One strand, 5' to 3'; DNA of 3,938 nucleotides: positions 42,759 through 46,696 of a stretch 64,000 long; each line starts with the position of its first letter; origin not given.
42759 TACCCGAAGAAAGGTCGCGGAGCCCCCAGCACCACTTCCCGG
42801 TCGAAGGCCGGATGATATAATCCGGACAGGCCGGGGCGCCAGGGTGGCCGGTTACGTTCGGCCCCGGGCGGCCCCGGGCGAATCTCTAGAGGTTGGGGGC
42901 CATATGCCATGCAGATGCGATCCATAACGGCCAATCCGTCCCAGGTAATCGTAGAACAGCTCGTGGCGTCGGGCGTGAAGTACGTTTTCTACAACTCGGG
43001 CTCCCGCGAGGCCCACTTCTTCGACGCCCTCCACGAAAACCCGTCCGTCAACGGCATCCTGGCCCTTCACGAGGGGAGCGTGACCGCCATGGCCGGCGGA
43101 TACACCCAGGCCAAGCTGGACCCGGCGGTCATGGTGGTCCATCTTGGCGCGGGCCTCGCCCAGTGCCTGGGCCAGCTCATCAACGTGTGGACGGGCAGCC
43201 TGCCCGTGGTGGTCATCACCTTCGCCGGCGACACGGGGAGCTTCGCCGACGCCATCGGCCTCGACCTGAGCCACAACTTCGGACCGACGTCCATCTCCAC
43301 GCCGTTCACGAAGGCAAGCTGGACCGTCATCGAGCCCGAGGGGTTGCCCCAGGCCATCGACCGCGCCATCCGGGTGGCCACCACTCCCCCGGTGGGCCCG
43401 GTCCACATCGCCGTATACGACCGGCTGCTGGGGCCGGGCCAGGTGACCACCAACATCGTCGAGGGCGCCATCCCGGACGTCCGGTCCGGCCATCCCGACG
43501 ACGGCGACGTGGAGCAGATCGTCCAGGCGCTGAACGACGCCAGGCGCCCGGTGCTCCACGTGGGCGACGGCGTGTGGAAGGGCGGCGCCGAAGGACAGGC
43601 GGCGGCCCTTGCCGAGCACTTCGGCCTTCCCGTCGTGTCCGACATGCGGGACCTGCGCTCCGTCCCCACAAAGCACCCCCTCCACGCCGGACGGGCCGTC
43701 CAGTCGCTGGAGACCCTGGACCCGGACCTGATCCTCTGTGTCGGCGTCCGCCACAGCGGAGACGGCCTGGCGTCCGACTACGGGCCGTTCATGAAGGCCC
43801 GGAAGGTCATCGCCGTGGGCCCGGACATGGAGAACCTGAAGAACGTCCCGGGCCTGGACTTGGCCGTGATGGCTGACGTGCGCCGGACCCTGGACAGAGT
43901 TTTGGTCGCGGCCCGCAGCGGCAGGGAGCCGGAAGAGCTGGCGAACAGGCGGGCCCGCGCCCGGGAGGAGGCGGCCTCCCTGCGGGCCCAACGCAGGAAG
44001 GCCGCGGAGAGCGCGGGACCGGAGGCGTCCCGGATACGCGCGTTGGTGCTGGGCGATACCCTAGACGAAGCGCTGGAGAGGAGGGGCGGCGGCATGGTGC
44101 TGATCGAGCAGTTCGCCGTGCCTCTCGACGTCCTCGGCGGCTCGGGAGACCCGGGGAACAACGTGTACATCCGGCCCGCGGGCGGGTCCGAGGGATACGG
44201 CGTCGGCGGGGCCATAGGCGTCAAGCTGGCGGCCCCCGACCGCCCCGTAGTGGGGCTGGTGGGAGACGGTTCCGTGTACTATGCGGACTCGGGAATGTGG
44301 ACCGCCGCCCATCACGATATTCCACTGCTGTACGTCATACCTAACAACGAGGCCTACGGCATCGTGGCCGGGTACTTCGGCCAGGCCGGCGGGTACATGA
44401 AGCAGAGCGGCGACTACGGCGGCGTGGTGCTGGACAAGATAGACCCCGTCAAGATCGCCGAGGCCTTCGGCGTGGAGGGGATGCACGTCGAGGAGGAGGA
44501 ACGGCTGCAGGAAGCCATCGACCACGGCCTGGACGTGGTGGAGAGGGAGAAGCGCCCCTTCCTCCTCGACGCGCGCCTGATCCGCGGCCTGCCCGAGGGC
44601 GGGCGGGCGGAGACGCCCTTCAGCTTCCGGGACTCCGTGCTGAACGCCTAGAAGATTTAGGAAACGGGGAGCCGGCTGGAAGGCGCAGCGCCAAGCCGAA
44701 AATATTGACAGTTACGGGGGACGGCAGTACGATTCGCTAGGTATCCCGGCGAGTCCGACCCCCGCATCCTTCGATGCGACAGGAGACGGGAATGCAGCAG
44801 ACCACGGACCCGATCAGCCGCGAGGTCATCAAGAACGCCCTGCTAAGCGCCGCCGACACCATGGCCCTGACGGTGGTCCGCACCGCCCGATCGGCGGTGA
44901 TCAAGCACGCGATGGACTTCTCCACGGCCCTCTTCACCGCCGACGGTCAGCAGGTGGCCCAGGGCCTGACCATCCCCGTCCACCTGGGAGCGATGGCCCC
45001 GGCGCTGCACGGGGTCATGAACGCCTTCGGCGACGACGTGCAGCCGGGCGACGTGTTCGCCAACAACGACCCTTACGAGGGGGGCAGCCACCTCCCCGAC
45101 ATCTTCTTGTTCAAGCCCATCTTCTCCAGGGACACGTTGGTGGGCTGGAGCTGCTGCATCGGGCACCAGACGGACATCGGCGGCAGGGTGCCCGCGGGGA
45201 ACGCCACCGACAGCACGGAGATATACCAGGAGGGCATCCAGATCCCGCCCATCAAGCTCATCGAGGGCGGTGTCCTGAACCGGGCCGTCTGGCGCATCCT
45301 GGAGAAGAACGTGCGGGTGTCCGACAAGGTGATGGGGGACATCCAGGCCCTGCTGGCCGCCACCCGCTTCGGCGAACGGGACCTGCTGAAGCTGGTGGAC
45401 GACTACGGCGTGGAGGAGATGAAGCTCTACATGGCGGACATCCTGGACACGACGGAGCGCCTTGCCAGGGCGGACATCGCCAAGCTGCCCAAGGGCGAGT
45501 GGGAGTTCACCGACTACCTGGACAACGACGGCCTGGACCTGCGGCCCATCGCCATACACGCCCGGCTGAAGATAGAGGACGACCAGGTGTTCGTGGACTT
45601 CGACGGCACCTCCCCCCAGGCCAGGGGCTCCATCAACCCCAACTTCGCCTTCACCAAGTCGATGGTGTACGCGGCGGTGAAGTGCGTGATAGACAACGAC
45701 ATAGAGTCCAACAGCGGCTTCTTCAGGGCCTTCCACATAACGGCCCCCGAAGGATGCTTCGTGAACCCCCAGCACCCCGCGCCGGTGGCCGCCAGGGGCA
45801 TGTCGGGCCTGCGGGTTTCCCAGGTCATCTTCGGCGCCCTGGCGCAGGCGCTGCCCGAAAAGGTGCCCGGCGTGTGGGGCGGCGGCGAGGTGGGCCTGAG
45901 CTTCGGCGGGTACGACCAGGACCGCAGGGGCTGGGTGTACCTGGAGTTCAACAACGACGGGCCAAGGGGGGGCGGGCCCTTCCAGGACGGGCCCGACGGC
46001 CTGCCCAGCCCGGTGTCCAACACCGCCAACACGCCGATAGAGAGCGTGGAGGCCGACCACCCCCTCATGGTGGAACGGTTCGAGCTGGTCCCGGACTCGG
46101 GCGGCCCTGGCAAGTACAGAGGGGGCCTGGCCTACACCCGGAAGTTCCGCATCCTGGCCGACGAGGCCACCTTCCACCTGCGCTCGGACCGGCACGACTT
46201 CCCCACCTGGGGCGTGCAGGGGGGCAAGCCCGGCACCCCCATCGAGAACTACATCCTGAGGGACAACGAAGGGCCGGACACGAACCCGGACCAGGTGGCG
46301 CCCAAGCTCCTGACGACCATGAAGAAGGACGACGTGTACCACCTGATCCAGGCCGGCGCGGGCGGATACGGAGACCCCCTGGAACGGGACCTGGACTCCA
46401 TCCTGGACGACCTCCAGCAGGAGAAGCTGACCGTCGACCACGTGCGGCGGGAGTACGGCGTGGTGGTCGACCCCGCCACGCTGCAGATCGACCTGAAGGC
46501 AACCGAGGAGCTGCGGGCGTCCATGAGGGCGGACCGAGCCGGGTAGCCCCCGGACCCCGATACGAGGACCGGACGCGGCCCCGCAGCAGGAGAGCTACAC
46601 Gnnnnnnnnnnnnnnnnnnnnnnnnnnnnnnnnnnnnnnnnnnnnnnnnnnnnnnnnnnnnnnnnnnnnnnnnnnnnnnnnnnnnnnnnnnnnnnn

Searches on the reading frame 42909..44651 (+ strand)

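Call 54: search_protein_families(library=pfam, proteins=[window:42909-44651:+], max_evalue=0.00001)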
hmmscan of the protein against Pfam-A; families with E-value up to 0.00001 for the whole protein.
window:42909-44651:+ (580 aa): 3 families
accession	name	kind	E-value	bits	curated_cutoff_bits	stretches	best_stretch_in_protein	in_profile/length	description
PF02775.26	TPP_enzyme_C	-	1.1e-25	90.6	21.9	1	425-554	27-150/151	Thiamine pyrophosphate enzyme, C-terminal TPP binding domain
PF00205.28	TPP_enzyme_M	-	6.4e-22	78.2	30.4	1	201-330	1-136/137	Thiamine pyrophosphate enzyme, central domain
PF02776.23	TPP_enzyme_N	-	7.4e-22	77.8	26.8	1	11-109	4-102/119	Thiamine pyrophosphate enzyme, N-terminal TPP binding domain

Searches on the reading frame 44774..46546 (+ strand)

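Call 54: search_protein_families(library=pfam, proteins=[window:44774-46546:+], max_evalue=0.00001)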
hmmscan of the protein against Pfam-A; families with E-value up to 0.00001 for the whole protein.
window:44774-46546:+ (590 aa): 1 family
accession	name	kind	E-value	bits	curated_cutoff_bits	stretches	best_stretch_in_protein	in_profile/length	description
PF02538.19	Hydantoinase_B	-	4.4e-172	573.6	26.8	1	12-535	1-519/519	Hydantoinase B/oxoprolinase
